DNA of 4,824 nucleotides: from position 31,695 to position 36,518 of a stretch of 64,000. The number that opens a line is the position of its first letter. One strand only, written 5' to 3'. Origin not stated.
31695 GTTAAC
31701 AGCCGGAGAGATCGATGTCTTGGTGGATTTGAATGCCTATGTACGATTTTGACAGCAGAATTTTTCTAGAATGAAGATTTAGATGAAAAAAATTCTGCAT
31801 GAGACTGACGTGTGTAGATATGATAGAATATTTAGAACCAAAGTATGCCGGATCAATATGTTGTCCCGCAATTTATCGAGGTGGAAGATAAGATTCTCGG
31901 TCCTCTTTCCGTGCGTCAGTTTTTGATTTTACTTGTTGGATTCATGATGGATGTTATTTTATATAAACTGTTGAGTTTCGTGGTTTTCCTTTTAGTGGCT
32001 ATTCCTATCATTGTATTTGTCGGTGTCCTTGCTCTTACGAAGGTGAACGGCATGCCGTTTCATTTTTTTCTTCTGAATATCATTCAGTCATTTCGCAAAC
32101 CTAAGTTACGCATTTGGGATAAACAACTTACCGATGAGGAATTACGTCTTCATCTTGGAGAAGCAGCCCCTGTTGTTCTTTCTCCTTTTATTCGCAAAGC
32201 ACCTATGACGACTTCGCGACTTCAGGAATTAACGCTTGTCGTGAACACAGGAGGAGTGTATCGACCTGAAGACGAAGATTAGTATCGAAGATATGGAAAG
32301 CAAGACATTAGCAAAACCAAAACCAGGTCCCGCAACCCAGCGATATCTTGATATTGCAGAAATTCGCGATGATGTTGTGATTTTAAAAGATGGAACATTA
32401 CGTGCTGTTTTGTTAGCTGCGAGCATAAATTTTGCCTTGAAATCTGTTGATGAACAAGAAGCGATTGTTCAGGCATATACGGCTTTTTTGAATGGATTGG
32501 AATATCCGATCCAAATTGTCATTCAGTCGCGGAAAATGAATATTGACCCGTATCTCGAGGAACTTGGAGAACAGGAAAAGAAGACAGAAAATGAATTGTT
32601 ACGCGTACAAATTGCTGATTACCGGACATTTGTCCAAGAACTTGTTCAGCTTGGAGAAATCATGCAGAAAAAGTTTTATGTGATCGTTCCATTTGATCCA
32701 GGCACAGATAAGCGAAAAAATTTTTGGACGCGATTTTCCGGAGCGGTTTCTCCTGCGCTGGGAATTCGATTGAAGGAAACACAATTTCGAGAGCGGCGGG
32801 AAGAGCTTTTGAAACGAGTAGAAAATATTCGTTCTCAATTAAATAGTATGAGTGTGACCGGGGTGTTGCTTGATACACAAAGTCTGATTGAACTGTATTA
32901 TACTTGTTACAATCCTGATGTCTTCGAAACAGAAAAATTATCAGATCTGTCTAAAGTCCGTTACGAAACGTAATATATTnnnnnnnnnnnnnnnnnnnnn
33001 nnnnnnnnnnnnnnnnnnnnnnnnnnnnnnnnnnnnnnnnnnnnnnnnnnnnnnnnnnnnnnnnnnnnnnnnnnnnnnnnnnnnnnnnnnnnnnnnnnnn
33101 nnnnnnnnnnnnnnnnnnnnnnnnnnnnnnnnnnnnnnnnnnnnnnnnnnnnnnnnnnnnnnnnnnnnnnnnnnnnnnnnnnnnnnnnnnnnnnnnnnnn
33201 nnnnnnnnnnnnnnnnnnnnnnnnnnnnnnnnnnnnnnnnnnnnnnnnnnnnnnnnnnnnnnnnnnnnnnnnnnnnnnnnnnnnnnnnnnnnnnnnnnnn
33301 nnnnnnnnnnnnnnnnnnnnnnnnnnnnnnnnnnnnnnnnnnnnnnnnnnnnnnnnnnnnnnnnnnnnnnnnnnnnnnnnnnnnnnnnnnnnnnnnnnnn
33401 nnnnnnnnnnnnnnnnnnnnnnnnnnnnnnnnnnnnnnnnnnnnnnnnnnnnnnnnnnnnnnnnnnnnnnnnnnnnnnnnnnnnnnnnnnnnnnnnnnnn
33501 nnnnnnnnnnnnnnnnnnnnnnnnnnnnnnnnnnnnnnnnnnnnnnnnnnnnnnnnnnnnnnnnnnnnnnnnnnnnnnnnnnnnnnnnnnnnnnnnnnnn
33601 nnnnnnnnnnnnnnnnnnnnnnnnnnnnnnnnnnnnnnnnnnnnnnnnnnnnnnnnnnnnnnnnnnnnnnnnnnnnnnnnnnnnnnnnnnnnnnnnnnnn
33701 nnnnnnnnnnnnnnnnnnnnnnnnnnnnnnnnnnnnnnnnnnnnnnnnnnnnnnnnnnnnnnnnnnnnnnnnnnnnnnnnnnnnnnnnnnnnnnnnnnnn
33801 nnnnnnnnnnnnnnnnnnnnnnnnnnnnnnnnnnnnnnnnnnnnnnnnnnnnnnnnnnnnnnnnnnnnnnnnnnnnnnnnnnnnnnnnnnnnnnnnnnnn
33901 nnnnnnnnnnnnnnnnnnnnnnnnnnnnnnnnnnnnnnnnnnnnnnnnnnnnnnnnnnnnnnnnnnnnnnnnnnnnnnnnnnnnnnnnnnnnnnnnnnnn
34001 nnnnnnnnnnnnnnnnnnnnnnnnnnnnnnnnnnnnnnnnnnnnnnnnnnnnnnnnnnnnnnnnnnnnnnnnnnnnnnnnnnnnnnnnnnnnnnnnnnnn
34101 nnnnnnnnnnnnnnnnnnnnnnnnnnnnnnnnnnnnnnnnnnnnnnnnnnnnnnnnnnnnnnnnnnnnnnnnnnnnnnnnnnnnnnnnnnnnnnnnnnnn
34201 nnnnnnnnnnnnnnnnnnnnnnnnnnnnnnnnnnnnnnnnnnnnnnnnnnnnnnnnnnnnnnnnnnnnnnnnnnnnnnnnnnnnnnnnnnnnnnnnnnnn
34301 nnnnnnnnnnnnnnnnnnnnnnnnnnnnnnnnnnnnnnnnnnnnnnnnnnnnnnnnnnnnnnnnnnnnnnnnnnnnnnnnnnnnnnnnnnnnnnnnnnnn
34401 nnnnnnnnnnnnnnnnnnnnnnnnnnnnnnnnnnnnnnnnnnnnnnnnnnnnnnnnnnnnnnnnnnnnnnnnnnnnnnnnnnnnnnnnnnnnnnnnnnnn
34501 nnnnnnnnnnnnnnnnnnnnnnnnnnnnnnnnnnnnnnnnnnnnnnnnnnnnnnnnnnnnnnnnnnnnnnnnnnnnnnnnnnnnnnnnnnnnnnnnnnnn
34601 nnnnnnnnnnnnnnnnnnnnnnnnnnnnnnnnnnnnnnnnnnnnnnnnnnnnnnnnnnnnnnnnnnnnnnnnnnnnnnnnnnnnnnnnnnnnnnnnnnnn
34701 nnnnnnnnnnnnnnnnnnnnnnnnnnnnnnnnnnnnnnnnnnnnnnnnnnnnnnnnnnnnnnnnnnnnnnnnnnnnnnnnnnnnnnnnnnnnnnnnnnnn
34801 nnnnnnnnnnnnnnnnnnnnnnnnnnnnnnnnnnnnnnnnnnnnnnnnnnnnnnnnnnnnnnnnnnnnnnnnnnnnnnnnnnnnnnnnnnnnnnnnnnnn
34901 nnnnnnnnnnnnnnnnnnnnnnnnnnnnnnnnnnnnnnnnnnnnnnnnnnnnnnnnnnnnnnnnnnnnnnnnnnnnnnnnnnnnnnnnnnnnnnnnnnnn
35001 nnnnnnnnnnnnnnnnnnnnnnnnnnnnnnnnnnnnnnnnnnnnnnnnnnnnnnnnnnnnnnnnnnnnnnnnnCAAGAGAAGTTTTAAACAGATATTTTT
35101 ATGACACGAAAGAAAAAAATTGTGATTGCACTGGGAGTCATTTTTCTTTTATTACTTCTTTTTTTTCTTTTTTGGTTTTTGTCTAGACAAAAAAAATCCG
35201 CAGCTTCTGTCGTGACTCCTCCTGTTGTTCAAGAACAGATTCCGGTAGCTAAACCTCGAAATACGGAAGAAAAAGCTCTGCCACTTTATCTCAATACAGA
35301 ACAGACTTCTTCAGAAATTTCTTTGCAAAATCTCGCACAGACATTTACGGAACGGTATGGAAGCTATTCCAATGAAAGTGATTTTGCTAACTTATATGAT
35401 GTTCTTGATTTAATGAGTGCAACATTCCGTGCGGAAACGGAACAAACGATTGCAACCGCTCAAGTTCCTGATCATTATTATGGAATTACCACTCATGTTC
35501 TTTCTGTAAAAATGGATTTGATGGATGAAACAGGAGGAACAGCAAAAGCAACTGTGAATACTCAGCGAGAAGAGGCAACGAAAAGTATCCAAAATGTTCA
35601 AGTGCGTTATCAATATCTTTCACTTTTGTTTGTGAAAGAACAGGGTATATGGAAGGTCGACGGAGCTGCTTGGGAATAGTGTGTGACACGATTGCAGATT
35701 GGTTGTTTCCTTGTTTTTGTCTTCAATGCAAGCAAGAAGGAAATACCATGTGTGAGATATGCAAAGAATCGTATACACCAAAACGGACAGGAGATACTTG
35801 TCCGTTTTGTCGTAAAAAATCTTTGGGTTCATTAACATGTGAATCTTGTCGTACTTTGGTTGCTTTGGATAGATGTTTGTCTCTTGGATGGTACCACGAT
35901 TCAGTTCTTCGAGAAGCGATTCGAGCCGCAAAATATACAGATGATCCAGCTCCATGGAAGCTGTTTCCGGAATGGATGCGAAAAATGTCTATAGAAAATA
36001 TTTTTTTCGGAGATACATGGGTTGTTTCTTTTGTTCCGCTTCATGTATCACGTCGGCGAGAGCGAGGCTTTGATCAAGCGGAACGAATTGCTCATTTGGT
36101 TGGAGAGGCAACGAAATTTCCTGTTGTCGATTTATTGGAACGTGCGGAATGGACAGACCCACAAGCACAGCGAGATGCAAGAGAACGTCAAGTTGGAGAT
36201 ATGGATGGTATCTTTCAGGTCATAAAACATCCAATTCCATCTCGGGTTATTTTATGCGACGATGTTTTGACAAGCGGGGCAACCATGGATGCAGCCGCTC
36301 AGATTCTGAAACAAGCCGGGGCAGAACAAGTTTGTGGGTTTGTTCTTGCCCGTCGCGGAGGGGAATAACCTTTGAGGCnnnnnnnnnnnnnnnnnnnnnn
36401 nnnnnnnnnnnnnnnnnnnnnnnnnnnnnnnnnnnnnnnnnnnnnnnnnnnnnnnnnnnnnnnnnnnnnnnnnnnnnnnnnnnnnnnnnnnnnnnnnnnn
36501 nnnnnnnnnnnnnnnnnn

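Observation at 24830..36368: Co-directional 11.5-kb cluster resembling a Gram-positive-type T4SS / DNA-translocation apparatus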

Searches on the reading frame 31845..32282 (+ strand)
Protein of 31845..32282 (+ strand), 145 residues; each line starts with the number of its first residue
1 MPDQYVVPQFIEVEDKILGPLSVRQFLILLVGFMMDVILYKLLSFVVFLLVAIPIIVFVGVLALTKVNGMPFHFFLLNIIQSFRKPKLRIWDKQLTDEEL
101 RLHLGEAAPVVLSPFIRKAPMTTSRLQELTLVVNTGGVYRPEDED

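Call 4: search_protein_families(library=pfam, proteins=[window:31845-32282:+], max_evalue=0.1)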
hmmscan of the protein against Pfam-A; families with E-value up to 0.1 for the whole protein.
window:31845-32282:+ (145 aa): 2 families
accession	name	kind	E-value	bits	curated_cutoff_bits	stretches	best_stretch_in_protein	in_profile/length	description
PF12666.12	PrgI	-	1.9e-12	48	27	1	12-90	8-90/91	PrgI family protein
PF13937.11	DUF4212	-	0.058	14.2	30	1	34-78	5-51/79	Domain of unknown function (DUF4212)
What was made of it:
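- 31845..32282 (+): PrgI/VirB3-like small membrane protein (145 aa, two TM helices). PF12666 1.9e-12 (call 4).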

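Call 5: search_protein_families(library=ncbifam, proteins=[window:31845-32282:+], max_evalue=0.1)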
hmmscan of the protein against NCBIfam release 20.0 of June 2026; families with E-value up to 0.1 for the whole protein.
window:31845-32282:+ (145 aa): 1 family
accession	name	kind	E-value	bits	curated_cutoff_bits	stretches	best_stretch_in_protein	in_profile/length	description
NF042935.1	SCO6880_fam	subfamily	0.00044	19.3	60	1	16-81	12-76/477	SCO6880 family protein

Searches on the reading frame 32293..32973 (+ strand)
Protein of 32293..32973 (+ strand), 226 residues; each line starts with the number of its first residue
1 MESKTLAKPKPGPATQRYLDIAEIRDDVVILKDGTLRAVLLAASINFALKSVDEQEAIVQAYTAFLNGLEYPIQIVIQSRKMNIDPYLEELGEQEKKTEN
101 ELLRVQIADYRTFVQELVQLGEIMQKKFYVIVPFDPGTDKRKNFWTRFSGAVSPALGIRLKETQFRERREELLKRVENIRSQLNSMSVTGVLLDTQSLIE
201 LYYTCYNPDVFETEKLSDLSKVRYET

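Call 4: search_protein_families(library=pfam, proteins=[window:32293-32973:+], max_evalue=0.1)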
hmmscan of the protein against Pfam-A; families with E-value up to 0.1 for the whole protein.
window:32293-32973:+ (226 aa): 0 families

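Call 5: search_protein_families(library=ncbifam, proteins=[window:32293-32973:+], max_evalue=0.1)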
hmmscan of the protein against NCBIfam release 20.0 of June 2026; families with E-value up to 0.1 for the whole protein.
window:32293-32973:+ (226 aa): 3 families
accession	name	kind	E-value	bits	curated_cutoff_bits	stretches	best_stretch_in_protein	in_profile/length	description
NF045975.1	VirB4_plasma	equivalog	1.2e-08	33.1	590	1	23-132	112-233/894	Mbov_0397 family ICE element conjugal transfer ATPase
NF041427.1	TrsD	subfamily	1.7e-05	24.7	200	1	24-132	24-142/201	TrsD/TraD family conjugative transfer protein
NF045971.1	conju_CD1110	equivalog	0.0046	15.3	325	1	27-119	14-105/752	VirB4-like conjugal transfer ATPase, CD1110 family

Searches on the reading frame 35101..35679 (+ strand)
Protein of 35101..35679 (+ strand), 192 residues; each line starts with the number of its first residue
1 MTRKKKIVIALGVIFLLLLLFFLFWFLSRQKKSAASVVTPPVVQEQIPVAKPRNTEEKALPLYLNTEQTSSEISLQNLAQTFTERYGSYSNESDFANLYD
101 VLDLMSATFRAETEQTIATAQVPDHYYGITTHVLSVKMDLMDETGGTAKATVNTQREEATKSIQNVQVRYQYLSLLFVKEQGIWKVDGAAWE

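Call 4: search_protein_families(library=pfam, proteins=[window:35101-35679:+], max_evalue=0.1)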
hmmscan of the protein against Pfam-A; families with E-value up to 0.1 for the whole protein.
window:35101-35679:+ (192 aa): 2 families
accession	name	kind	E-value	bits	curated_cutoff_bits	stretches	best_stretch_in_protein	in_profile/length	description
PF02472.21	ExbD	-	0.015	15.8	25.4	1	14-90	16-89/128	Biopolymer transport protein ExbD/TolR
PF14144.11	DOG1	-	0.016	15.8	27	1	68-115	12-58/77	Seed dormancy control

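Call 5: search_protein_families(library=ncbifam, proteins=[window:35101-35679:+], max_evalue=0.1)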
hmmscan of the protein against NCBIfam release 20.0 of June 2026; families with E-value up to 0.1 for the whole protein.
window:35101-35679:+ (192 aa): 4 families
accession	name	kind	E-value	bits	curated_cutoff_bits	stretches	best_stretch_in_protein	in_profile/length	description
NF038218.1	IcmG_DotF_IVB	equivalog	0.0025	17.5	200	1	4-68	48-112/266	type IVB secretion system protein IcmG/DotF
NF037978.1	T2SS_GspB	equivalog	0.0067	16.8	100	1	8-86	9-77/179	type II secretion system assembly factor GspB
NF051431.1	Rv0361_Cterm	subfamily_domain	0.0073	16.5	37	0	113-186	74-138/140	Rv0361 family membrane protein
NF033885.1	conj_TraP_IncI1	equivalog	0.045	13.5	135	1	8-112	16-119/217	conjugal transfer protein TraP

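Call 24: find_homologous_proteins(query=window:35101-35679:+, max_evalue=0.001)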
Query window:35101-35679:+ (192 aa): 24 proteins with E <= 0.001 among 100 candidates.
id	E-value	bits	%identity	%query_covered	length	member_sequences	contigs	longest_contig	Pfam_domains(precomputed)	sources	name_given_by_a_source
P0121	6.6e-118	409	98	100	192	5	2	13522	-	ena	-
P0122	6.6e-49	184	51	100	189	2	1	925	-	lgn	-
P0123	2.9e-43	166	58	66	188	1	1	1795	-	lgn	-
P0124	1.0e-42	164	49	100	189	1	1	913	-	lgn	-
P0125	1.9e-40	156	44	100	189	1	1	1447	-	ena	-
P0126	9.1e-39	151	49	66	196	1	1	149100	-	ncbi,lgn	-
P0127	9.3e-39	151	54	64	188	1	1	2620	-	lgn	-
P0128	1.2e-38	151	46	100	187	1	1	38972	PF04335.20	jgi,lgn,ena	-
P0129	1.8e-37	147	43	96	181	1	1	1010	-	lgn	-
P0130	3.8e-37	146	46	80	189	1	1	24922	-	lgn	-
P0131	1.1e-36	144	48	75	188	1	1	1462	-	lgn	-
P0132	1.0e-35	141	46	88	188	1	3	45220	-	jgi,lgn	-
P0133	1.2e-35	141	46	89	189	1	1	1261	-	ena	-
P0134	5.5e-35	139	43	85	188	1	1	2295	-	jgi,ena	jgi:hypothetical protein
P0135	2.1e-32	130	45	84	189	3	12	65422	-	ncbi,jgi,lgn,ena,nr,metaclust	ncbi:MAG: hypothetical protein UU08_C0002G0013 [Candidatus Uhrbacteria bacterium GW2011_GWE2_40_58]|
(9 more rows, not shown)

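Call 28: search_solved_structures(query=A3, max_evalue=10, show_alignments=0)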
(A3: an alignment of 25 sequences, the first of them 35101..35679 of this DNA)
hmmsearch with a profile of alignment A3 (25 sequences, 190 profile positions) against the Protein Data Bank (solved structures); distinct sequences matched with E-value up to 10: 3.
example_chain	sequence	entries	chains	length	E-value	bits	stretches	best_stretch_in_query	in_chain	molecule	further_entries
9hmf_O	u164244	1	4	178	0.13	15.2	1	7-57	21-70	Flagellar protein FliL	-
9vkp_b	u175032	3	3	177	3.1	10.6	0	10-65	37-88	ATP synthase subunit b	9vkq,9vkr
8qag_A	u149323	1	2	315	5.2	9.9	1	9-82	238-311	sc-CC-6-95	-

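Call 35: predict_structure(alignment_id=A3)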
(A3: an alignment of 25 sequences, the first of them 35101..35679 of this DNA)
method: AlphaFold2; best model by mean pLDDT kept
length: 192 residues; sequences in the alignment: 25
mean_pLDDT: 84.4   pTM: 0.63
mean pLDDT of the five models: 84.4, 83.8, 83.4, 83.4, 81.8
residues with pLDDT >= 90: 134; 70-90: 19; 50-70: 6; < 50: 33
segments of 3 or more residues with pLDDT < 50: 33-65
pLDDT, mean of each block of 10 residues (from residue 1): 82 96 87 46 39 40 59 95 97 93 98 96 94 97 96 98 96 98 97 92
secondary structure, 60 per line:
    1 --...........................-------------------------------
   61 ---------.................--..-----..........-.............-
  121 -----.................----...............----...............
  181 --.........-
elements in order: H3-29 H70-86 H96-104 H107-119 E126-142 E147-161 E166-180 E183-191
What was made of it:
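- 35101..35679 (+): VirB8-like bitopic protein (192 aa): N-terminal TM helix, disordered linker, NTF2-like domain. AF2 pLDDT 84.4, domain above 93 (call 35).
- On VirB8 family (PF04335 / NTF2-like T4SS scaffold): AF2 model: helix 3-29, disordered linker, three helices plus a four-stranded sheet, pLDDT above 93 (call 35).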

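Call 38: fold_search(model_id=the predicted structure, library=pdb)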
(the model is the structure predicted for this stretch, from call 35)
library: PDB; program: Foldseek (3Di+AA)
matches with E <= 10: 967; with E <= 0.001: 4
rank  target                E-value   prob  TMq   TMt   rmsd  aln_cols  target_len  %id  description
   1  6iqt_D                1.4e-04  1.00  0.49  0.67   3.9       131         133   10  Crystal Structure of CagV, a VirB8 homolog of T4SS from Helicobacter pylori Strain 26695 (released 2019-11-13)
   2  8rtd_Y                3.5e-04  1.00  0.49  0.50   3.5       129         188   15  Stalk-Arches-IMC structure from the fully-assembled R388 type IV secretion system determined by cryo-EM. (released 2024-06-19)
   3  6iqt_B                3.7e-04  1.00  0.47  0.66   3.9       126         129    9  Crystal Structure of CagV, a VirB8 homolog of T4SS from Helicobacter pylori Strain 26695 (released 2019-11-13)
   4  6iqt_C                5.9e-04  1.00  0.48  0.67   4.0       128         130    9  Crystal Structure of CagV, a VirB8 homolog of T4SS from Helicobacter pylori Strain 26695 (released 2019-11-13)
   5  6iqt_A                1.2e-03  1.00  0.50  0.68   3.6       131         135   10  Crystal Structure of CagV, a VirB8 homolog of T4SS from Helicobacter pylori Strain 26695 (released 2019-11-13)
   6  4l8p                  1.2e-03  1.00  0.45  0.51   4.0       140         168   12  Crystal structure of a bile-acid 7-alpha dehydratase (CLOHIR_00079) from Clostridium hiranonis DSM 13275 at 1.60 A resol (released 2013-08-21)
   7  3e99                  1.4e-03  1.00  0.39  0.48   5.1       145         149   12  Crystal structure of the beta subunit of the benzoate 1,2-dioxygenase (benb, bmaa0186) from burkholderia mallei atcc 233 (released 2008-09-16)
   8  7aed_B                1.6e-03  1.00  0.42  0.54   4.3       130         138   16  VirB8 domain of PrgL from Enterococcus faecalis pCF10 (released 2020-11-18)
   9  8rta_D                1.7e-03  1.00  0.49  0.55   3.6       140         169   13  Arches-protomer complex full-length structure (TrwJ/VirB8) from the fully-assembled R388 type IV secretion system dete (released 2024-06-19)
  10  8rtd_S                1.7e-03  1.00  0.49  0.43   3.6       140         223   13  Stalk-Arches-IMC structure from the fully-assembled R388 type IV secretion system determined by cryo-EM. (released 2024-06-19)
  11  6jzn_B                1.7e-03  1.00  0.39  0.52   5.1       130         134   11  Structure of the intermembrane space region of PARC6-PDV1 (released 2020-05-06)
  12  7q1v_D                1.8e-03  1.00  0.49  0.67   3.6       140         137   13  Arches protomer (trimer of TrwG/VirB8peri) structure from the fully-assembled R388 type IV secretion system determined (released 2022-06-22)
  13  6jzn_D                1.8e-03  1.00  0.39  0.53   5.3       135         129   14  Structure of the intermembrane space region of PARC6-PDV1 (released 2020-05-06)
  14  4n3v_A                2.1e-03  1.00  0.45  0.51   3.9       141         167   13  Crystal structure of a bile-acid 7-alpha dehydratase (CLOHIR_00079) from Clostridium hiranonis DSM 13275 at 1.89 A res (released 2013-12-04)
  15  3ub1_A                2.3e-03  1.00  0.45  0.36   4.2       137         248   14  Ntf2 like protein involved in plasmid conjugation (released 2012-02-08)
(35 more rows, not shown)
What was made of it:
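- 35101..35679 (+): Foldseek top hits are CagV, R388 TrwG/VirB8, PrgL and TcpC at E 1.4e-4 to 3e-3, TM-score (target-normalised) ~0.67 (call 38).
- On VirB8 family (PF04335 / NTF2-like T4SS scaffold): Top PDB matches are VirB8 homologues (call 38).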

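Call 57: search_protein_families(library=pfam, proteins=[P0128], max_evalue=1)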
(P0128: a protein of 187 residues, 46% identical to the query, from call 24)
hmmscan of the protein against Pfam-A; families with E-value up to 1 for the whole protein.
P0128 (187 aa): 1 family
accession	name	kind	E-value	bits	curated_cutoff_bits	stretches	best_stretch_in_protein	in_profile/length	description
PF04335.19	VirB8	-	1.6e-06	28.5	23.2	1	7-168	22-178/213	VirB8 protein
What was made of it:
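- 35101..35679 (+): Relative P0128 (46% identity) passes Pfam VirB8 (call 57).
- On VirB8 family (PF04335 / NTF2-like T4SS scaffold): P0128, 46% identical over its full length, scores 28.5 bits against a cut-off of 23.2 (calls 24, 57).
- VirB8-like by structure and by a relative passing Pfam (calls 35, 38, 57).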

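Call 61: search_protein_families(library=phrogs, proteins=[window:35101-35679:+], max_evalue=0.01)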
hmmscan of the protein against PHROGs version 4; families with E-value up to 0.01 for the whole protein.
window:35101-35679:+ (192 aa): 0 families

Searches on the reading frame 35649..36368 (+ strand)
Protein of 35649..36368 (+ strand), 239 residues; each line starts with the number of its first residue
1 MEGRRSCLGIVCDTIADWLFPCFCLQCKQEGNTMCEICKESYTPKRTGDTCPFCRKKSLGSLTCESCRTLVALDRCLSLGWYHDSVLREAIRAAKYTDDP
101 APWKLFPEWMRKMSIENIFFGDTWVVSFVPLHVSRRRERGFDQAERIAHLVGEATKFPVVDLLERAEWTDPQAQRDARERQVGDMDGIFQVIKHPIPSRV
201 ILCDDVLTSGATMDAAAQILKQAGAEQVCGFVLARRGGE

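Call 4: search_protein_families(library=pfam, proteins=[window:35649-36368:+], max_evalue=0.1)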
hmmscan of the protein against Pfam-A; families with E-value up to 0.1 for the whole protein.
window:35649-36368:+ (239 aa): 3 families
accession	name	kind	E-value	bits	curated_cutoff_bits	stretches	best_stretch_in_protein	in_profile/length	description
PF00156.33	Pribosyltran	-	5.4e-07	29.5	26.3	1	193-236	83-126/158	Phosphoribosyl transferase domain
PF18912.6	DZR_2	-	0.0015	18.7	27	1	16-68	2-56/56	Double zinc ribbon domain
PF14681.12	UPRTase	-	0.02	14.8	27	1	193-226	116-149/206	Uracil phosphoribosyltransferase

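Call 5: search_protein_families(library=ncbifam, proteins=[window:35649-36368:+], max_evalue=0.1)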
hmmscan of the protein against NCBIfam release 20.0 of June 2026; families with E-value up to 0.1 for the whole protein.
window:35649-36368:+ (239 aa): 33 families (the best 25 are shown)
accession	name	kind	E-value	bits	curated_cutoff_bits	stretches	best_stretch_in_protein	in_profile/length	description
TIGR00201.1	comF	subfamily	4.1e-16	59.5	233.55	1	51-235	1-190/190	ComF family protein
NF008616.0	PRK11595.1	equivalog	3.3e-13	49.7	304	1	30-235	18-225/227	DNA utilization protein GntX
TIGR01251.1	ribP_PPkin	subfamily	2.7e-05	23.2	113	1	199-229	212-242/309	ribose-phosphate diphosphokinase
NF002620.0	PRK02277.1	subfamily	3.9e-05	23.4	115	1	174-236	121-180/201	orotate phosphoribosyltransferase-like protein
NF002636.0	PRK02304.1-5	equivalog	9.3e-05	22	125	1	198-229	118-149/176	adenine phosphoribosyltransferase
NF005592.0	PRK07322.1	subfamily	0.00014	21.3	143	1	198-231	121-154/180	adenine phosphoribosyltransferase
NF006605.0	PRK09162.1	equivalog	0.00038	19.9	181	1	199-235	100-136/183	hypoxanthine-guanine phosphoribosyltransferase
NF002095.0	PRK00934.1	equivalog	0.00041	19.6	296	1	199-229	207-237/287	ribose-phosphate diphosphokinase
NF006328.0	PRK08558.1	equivalog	0.00046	19.9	184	1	199-234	178-213/238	adenine phosphoribosyltransferase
NF004689.0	PRK06031.1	equivalog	0.00058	19.2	175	1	198-229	155-186/233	phosphoribosyltransferase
NF002634.0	PRK02304.1-3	equivalog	0.00062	19.5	170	1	198-228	119-149/182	adenine phosphoribosyltransferase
NF002320.0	PRK01259.1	subfamily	0.0007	19.1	297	1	190-229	207-246/316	ribose-phosphate diphosphokinase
TIGR01090.1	apt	equivalog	0.0016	18.5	185.85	1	198-228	110-140/169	adenine phosphoribosyltransferase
NF005537.0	PRK07199.1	subfamily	0.0017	17.5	322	1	198-229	212-243/301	ribose-phosphate diphosphokinase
TIGR01367.1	pyrE_Therm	equivalog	0.0021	17.7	150.25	1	198-236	106-144/187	orotate phosphoribosyltransferase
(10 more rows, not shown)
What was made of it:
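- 35649..36368 (+): ComF/ComFC (239 aa): four-CxxC zinc-ribbon N-terminus plus a phosphoribosyltransferase-like domain. Its start overlaps the VirB8-like gene by 31 nt. TIGR00201 4.1e-16, PRK11595 3.3e-13, PF00156 5.4e-7 (calls 4, 5).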
